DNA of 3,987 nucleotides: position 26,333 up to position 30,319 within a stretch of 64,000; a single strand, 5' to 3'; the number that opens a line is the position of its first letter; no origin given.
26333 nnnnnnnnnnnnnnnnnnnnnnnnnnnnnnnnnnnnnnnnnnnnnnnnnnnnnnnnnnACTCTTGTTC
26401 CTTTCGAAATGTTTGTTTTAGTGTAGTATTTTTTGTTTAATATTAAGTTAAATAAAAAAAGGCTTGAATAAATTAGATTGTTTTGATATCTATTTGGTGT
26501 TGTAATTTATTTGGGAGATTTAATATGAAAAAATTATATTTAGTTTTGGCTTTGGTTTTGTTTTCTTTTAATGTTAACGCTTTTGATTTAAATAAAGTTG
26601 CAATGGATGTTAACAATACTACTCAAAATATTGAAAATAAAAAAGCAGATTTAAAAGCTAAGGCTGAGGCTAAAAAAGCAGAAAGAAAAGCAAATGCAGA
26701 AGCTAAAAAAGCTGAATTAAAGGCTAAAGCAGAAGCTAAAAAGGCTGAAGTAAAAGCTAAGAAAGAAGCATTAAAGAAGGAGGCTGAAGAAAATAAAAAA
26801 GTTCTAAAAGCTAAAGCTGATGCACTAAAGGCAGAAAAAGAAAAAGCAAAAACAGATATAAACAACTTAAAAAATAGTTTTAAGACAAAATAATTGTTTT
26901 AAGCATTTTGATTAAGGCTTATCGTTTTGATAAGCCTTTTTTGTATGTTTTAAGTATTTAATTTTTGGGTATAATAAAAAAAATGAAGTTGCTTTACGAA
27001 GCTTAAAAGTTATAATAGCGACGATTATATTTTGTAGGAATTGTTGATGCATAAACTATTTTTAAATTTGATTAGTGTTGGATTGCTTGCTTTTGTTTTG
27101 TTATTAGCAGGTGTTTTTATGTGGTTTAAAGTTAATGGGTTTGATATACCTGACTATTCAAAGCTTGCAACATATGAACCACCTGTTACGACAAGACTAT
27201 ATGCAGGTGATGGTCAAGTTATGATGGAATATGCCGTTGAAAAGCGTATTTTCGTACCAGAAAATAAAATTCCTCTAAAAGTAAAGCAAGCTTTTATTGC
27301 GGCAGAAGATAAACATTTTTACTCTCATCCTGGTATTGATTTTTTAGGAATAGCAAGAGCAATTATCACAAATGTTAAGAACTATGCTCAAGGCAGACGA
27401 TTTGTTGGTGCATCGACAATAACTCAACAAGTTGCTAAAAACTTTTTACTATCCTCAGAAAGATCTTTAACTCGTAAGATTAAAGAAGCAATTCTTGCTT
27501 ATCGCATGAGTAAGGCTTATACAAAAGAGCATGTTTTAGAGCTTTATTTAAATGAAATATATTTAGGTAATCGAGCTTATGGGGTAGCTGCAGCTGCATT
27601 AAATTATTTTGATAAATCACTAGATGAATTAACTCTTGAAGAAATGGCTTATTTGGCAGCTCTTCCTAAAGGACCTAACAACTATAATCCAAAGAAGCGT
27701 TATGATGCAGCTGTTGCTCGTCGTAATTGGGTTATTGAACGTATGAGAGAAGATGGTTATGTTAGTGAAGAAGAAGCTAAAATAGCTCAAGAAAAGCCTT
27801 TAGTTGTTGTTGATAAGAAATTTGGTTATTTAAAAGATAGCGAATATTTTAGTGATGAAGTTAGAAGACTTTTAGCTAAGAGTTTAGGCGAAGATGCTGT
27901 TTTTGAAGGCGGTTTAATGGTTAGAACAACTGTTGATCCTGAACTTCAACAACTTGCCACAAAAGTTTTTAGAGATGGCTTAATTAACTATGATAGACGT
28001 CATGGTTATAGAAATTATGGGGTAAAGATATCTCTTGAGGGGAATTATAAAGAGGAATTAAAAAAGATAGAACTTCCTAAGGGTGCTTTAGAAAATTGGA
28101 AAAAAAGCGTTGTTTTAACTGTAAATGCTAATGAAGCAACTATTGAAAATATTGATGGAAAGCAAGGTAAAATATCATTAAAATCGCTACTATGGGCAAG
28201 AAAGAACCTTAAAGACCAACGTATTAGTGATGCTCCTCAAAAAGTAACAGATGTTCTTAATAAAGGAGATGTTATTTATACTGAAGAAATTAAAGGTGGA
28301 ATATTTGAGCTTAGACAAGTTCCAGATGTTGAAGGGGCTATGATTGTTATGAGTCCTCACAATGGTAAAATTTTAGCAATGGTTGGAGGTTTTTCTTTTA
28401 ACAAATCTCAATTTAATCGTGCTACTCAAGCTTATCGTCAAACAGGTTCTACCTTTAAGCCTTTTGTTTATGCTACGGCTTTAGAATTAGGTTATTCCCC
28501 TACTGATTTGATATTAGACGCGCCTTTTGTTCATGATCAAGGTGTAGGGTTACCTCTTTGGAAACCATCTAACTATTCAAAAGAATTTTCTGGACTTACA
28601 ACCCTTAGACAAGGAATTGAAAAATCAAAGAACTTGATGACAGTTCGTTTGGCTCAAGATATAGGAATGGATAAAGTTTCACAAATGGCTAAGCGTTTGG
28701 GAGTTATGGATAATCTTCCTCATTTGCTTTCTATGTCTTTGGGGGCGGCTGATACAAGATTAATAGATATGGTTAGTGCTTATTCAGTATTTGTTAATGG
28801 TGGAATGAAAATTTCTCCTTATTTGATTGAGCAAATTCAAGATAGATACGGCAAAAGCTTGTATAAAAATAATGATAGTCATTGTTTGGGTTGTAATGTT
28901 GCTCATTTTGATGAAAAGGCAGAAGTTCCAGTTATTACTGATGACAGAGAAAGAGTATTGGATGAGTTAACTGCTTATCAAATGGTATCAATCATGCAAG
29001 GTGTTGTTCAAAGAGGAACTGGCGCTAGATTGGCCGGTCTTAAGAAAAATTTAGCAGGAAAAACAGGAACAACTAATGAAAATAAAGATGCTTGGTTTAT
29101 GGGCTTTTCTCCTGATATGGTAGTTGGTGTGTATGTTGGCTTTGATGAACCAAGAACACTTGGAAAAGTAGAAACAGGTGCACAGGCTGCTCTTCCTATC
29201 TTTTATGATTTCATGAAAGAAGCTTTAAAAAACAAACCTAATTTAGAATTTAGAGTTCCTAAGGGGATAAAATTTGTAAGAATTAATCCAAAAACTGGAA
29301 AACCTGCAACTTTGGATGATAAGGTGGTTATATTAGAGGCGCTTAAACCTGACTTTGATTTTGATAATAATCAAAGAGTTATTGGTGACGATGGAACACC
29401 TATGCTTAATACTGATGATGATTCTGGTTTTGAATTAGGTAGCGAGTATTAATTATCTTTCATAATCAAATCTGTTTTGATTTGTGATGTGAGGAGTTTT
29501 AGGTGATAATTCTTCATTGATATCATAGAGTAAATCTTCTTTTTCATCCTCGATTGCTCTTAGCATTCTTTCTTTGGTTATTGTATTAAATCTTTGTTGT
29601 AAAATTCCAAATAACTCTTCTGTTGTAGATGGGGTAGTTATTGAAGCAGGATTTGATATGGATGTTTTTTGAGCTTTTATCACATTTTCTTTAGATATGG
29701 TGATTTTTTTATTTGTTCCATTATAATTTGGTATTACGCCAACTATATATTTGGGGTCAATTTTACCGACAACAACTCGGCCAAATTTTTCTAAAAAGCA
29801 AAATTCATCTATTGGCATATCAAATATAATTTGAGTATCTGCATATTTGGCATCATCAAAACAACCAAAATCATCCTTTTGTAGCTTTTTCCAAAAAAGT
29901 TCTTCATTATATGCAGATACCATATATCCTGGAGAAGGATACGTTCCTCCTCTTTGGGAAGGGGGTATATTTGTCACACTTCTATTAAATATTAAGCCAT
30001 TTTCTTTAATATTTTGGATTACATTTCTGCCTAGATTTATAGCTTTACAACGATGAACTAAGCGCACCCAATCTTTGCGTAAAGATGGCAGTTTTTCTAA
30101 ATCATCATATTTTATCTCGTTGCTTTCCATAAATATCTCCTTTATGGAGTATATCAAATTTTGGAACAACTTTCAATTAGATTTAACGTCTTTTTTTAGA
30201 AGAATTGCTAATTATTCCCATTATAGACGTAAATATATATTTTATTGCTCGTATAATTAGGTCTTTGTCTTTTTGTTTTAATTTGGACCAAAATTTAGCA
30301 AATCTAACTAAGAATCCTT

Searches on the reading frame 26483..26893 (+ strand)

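Call 40: search_protein_families(library=pfam, proteins=[window:26483-26893:+], max_evalue=0.001)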
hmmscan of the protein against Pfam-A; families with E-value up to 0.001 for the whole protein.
window:26483-26893:+ (136 aa): 0 families

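Call 52: search_protein_families(library=phrogs, proteins=[window:26483-26893:+], max_evalue=0.01)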
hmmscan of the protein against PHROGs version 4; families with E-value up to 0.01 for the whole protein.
window:26483-26893:+ (136 aa): 3 families
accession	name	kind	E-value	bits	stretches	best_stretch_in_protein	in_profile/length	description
phrog_3793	-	unknown function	0.00025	21.3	1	20-125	52-159/272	-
phrog_14255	-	unknown function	0.0043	18.1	1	17-125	32-135/167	-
phrog_6631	-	unknown function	0.006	17.1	1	15-134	1-118/251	-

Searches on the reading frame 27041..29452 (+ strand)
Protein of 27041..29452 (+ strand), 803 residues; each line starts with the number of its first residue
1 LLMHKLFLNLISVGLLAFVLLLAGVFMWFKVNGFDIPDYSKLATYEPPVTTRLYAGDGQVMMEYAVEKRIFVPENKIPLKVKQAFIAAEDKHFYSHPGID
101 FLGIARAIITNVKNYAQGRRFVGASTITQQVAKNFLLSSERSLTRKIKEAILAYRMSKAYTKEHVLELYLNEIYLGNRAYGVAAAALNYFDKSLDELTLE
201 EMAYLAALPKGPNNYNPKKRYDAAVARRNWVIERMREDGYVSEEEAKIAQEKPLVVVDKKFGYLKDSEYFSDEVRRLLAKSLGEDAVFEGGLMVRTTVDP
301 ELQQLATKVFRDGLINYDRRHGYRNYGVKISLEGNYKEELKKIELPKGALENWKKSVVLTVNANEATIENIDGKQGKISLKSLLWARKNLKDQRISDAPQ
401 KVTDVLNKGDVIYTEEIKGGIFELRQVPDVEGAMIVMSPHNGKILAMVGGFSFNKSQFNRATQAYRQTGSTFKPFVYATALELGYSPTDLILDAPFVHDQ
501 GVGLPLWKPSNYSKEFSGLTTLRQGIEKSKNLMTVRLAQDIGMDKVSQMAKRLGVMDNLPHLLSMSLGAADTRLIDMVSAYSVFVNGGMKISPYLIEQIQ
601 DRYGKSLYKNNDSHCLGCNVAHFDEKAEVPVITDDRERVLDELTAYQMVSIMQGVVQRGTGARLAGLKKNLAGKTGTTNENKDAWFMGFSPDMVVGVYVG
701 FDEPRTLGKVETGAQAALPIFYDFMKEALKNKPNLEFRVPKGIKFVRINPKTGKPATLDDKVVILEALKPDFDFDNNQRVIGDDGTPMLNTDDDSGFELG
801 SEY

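Call 40: search_protein_families(library=pfam, proteins=[window:27041-29452:+], max_evalue=0.001)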
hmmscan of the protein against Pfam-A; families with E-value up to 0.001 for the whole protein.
window:27041-29452:+ (803 aa): 3 families
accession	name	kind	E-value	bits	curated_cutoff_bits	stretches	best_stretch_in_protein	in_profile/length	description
PF00912.28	Transgly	-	1.4e-62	210.7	27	1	58-235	2-177/178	Transglycosylase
PF00905.27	Transpeptidase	-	2.7e-35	122.5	22.1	1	432-726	1-299/299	Penicillin binding protein transpeptidase domain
PF17092.11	PCB_OB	-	2.6e-18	67.2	27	1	333-430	11-111/111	Penicillin-binding protein OB-like domain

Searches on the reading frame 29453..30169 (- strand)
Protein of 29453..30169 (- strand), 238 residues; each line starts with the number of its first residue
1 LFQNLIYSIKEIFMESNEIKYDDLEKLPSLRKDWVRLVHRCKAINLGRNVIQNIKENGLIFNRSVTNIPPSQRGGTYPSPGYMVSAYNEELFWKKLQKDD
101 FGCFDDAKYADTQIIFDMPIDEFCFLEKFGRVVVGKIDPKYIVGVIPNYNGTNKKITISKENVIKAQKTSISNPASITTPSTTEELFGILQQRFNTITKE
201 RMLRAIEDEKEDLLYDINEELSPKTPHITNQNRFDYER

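Call 67: search_protein_families(library=phrogs, alignment_id=A4, max_evalue=0.00001)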
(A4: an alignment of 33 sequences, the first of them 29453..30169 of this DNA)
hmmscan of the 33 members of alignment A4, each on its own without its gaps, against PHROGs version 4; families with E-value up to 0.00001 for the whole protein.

A. member 1, window:29453-30169:- (238 aa): 0 families

B. families by the number of members that match (of 33 scanned): 42 families (the first 25 are shown)
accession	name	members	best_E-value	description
phrog_1358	-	1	4.4e-99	FtsK/SpoIIIE-like protein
phrog_3551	-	1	2.6e-87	FtsK/SpoIIIE-like protein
phrog_125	-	1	5.4e-47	DNA invertase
phrog_6700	-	1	1.4e-34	endolysin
phrog_11195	-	1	1.1e-32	-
phrog_7767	-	1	1.8e-26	metallo-endopeptidase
phrog_95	-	1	1.3e-25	integrase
phrog_37190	-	1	1.1e-24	peptidase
phrog_14988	-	1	1.9e-23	peptidase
phrog_3084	-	1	5.2e-22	endolysin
phrog_3578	-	1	1.5e-21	endolysin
phrog_880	-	1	5.1e-21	endolysin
phrog_28672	-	1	4.2e-20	metallo-endopeptidase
phrog_16615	-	1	2.9e-19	peptidase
phrog_174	-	1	1.4e-18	dCMP deaminase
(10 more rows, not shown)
